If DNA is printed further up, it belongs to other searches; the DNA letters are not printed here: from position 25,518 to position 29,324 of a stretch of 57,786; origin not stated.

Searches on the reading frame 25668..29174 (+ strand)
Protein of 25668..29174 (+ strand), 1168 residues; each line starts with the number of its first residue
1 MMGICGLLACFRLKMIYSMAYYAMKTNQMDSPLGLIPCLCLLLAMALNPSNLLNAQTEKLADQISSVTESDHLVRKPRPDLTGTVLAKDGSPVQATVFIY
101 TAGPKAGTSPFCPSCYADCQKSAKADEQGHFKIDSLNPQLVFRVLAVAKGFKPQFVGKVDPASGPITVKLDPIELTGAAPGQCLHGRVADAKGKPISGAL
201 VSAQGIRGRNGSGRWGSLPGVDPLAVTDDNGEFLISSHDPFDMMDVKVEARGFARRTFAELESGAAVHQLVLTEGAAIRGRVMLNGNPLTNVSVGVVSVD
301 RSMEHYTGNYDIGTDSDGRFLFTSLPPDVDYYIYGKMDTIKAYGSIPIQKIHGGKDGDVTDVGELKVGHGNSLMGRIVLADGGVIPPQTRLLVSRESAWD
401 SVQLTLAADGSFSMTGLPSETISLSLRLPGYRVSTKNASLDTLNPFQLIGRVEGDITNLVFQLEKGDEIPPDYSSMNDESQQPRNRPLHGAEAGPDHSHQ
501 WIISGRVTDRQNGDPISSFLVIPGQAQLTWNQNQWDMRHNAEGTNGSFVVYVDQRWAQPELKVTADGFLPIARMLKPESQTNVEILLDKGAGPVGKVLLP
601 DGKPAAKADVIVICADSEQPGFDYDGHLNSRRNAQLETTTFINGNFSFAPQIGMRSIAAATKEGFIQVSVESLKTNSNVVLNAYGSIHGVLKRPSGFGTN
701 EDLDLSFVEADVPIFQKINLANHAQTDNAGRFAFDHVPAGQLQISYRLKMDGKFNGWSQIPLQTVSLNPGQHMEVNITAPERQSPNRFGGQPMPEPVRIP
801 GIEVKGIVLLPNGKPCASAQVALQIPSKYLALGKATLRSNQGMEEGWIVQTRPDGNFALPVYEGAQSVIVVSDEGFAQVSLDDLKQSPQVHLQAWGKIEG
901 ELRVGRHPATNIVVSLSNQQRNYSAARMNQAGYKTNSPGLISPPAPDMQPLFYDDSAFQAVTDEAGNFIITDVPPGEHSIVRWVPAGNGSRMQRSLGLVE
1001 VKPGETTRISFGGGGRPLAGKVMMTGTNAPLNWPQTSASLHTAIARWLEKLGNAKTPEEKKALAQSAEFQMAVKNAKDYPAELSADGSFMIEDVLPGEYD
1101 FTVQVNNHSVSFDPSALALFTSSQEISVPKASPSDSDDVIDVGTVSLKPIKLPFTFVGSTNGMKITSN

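Call 11: search_protein_families(library=pfam, proteins=[window:25668-29174:+], max_evalue=0.001)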
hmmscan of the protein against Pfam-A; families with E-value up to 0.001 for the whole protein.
window:25668-29174:+ (1168 aa): 9 families
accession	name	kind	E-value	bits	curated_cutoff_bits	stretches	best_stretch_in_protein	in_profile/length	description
PF13620.12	CarboxypepD_reg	-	7.9e-47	158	32.3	1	184-264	2-72/82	Carboxypeptidase regulatory-like domain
PF13715.12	CarbopepD_reg_2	-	1.5e-15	57.4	32.2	0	956-981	24-49/88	CarboxypepD_reg-like domain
PF09430.16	EMC7_beta-sandw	-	3.9e-11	43.6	26.6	0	1065-1115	6-55/122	ER membrane protein complex subunit 7, beta-sandwich domain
PF14686.12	fn3_3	-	4.9e-11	42.7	24.4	0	1068-1112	17-60/75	Polysaccharide lyase family 4, domain II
PF10670.15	DUF4198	-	1.5e-09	38.8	34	0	272-323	143-194/209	Domain of unknown function (DUF4198)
PF20598.4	DUF6795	-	2e-09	38.1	27.4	0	278-323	1-44/103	Domain of unknown function (DUF6795)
PF00775.27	Dioxygenase_C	-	5.1e-06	26.5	27.3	0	183-202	31-50/182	Dioxygenase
PF17802.7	SpaA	-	5.6e-06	26.9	23.1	0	286-333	13-56/91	Prealbumin-like fold domain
PF01060.29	TTR-52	-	0.00081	20.4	24.9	0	279-323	1-44/79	Transthyretin-like family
